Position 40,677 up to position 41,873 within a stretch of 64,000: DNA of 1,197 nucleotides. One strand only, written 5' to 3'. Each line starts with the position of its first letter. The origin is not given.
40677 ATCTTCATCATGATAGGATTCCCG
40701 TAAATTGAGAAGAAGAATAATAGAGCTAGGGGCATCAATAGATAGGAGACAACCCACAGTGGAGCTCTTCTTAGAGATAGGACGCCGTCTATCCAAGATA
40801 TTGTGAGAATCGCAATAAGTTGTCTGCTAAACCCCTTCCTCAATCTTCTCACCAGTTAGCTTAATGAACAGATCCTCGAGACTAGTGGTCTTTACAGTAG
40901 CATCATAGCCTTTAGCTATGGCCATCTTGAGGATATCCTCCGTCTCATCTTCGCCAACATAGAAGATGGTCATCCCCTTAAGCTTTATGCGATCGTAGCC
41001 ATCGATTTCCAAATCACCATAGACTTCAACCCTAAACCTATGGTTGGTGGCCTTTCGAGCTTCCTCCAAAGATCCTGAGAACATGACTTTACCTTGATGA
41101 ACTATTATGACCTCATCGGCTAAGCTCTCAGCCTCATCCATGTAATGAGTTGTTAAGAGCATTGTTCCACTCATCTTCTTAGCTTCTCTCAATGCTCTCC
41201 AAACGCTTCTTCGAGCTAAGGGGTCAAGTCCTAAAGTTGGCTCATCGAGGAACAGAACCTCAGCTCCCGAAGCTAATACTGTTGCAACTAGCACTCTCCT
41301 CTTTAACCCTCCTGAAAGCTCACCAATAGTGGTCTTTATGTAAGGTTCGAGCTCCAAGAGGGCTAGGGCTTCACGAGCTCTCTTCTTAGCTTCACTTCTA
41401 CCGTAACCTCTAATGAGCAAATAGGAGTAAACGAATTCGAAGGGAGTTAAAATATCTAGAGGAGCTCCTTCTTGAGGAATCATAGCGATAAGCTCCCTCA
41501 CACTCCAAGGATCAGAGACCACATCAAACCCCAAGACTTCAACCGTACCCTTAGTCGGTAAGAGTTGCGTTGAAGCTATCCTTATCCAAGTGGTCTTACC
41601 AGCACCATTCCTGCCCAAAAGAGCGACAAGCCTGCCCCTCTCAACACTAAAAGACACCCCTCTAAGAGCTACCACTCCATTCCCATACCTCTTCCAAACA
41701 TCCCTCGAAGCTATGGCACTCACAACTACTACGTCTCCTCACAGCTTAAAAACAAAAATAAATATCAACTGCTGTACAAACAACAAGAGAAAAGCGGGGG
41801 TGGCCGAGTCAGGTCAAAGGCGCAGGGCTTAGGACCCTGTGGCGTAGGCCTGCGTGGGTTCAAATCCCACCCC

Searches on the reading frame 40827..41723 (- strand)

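Call 78: search_protein_families(library=pfam, proteins=[window:40827-41723:-], max_evalue=0.000001)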
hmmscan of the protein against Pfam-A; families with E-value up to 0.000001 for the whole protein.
window:40827-41723:- (298 aa): 2 families
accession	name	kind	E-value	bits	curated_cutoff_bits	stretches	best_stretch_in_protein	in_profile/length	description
PF00005.33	ABC_tran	-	4e-27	95.9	25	1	20-163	1-136/137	ABC transporter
PF13304.12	AAA_21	-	2.6e-10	41.3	27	1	124-193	226-298/304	AAA domain, putative AbiEii toxin, Type IV TA system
